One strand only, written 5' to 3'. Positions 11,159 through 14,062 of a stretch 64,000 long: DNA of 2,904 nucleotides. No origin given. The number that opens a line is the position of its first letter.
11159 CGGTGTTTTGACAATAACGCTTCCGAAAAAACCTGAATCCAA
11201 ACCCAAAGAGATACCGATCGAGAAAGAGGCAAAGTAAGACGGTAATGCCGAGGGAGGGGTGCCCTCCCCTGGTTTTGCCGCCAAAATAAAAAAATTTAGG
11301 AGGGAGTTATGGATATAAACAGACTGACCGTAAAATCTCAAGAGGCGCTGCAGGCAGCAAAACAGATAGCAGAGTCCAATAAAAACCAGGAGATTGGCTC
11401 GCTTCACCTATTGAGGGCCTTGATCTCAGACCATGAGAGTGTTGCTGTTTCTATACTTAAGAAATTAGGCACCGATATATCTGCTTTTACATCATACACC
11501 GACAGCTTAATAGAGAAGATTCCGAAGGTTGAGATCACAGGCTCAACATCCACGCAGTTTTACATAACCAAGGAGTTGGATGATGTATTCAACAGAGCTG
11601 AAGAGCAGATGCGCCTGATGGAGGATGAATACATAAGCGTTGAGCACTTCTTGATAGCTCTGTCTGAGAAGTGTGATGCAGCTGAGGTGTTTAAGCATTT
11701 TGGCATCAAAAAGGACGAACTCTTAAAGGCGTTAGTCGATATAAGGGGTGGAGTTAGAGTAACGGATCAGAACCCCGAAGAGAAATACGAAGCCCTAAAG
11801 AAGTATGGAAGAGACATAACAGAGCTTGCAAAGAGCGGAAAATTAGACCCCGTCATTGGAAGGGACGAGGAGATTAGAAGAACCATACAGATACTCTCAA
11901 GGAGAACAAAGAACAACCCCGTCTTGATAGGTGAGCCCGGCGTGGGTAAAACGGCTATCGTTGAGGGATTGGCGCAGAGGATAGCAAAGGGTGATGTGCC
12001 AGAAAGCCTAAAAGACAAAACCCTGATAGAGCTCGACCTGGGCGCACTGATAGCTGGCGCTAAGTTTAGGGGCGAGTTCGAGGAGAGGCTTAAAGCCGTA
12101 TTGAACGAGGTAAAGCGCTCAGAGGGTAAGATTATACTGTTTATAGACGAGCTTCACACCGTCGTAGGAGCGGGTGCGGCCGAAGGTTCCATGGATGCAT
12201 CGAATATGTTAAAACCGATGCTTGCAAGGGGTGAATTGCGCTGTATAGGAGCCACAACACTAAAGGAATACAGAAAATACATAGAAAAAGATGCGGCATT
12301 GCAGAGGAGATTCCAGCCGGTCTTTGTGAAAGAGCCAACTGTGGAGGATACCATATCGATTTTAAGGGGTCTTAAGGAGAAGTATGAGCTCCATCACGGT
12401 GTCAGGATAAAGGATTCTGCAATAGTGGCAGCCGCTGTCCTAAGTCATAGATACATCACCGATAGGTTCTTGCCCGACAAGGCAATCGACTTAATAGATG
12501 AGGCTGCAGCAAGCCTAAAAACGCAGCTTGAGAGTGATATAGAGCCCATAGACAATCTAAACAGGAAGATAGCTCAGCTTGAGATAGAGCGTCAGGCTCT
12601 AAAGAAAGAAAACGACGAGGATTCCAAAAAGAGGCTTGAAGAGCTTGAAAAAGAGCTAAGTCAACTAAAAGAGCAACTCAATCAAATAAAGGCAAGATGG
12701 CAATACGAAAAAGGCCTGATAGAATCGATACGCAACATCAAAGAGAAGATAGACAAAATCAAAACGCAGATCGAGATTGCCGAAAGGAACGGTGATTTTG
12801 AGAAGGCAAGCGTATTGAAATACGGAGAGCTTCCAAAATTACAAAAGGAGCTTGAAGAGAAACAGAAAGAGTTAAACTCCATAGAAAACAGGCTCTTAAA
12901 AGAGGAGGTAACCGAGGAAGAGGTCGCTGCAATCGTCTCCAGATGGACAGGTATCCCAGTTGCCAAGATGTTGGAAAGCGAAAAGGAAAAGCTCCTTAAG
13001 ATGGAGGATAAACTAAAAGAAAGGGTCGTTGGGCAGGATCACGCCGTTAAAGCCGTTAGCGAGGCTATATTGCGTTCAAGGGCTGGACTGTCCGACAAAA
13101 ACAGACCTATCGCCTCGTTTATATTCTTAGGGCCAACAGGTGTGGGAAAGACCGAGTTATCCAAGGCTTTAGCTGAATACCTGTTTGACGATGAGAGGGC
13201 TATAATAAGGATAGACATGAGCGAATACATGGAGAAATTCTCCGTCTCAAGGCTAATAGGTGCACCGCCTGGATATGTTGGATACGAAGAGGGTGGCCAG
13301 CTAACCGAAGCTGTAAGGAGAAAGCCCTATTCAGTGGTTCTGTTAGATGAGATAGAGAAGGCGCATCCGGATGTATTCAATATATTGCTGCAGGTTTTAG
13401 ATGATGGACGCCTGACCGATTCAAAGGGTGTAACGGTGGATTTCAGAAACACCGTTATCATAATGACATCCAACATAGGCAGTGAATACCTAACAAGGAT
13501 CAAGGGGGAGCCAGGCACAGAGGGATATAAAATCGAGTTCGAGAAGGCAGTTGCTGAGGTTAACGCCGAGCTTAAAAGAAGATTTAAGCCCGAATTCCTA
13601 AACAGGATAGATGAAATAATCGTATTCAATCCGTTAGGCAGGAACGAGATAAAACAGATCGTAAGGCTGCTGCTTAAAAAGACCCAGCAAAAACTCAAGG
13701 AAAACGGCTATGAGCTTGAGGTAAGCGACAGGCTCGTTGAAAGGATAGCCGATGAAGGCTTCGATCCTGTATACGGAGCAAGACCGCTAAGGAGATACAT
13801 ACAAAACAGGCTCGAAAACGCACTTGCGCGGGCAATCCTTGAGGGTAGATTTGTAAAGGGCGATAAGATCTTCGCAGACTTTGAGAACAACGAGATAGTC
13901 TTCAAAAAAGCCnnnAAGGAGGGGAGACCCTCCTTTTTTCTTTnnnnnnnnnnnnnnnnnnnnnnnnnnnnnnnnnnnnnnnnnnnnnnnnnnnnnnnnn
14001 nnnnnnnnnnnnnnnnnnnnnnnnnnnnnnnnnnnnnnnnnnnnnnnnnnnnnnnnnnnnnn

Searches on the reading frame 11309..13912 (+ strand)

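Call 52: search_protein_families(library=pfam, proteins=[window:11309-13912:+], max_evalue=0.00001)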
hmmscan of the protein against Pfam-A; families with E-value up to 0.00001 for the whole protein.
window:11309-13912:+ (868 aa): 12 families
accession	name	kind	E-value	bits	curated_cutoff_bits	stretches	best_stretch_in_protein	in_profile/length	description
PF07724.20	AAA_2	-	7.8e-73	244.4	27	1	599-770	1-166/166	AAA domain (Cdc48 subfamily)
PF17871.7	AAA_lid_9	-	1.4e-35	121.8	22.8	1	344-446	1-103/104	AAA lid domain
PF10431.15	ClpB_D2-small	-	1.3e-26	92.8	21.9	1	776-854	1-79/81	C-terminal, D2-small domain, of ClpB protein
PF00004.35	AAA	-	2.8e-25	89.7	21.2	2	205-321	2-111/131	ATPase family associated with various cellular activities (AAA)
PF02861.25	Clp_N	-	3.5e-22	78.8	20.7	2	17-67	1-51/53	Clp amino terminal domain, pathogenicity island component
PF07728.20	AAA_5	-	2.8e-19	69.9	22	1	604-725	2-125/139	AAA domain (dynein-related subfamily)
PF13191.12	AAA_16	-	1.6e-11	45.4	32.6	1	182-240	2-79/167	AAA ATPase domain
PF13401.12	AAA_22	-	1.2e-10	42.3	27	0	199-294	3-97/130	AAA domain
PF00158.32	Sigma54_activat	-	7.1e-09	36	20.2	1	602-711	23-134/168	Sigma-54 interaction domain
PF20720.3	nSTAND3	-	1.5e-07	31.7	27.2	0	605-643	21-59/155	Novel STAND NTPase 3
PF13173.12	AAA_14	-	7.5e-07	29.6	27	0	605-700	6-88/129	AAA domain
PF05621.17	TniB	-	1.7e-06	28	22.4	0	204-341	38-185/189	Bacterial TniB protein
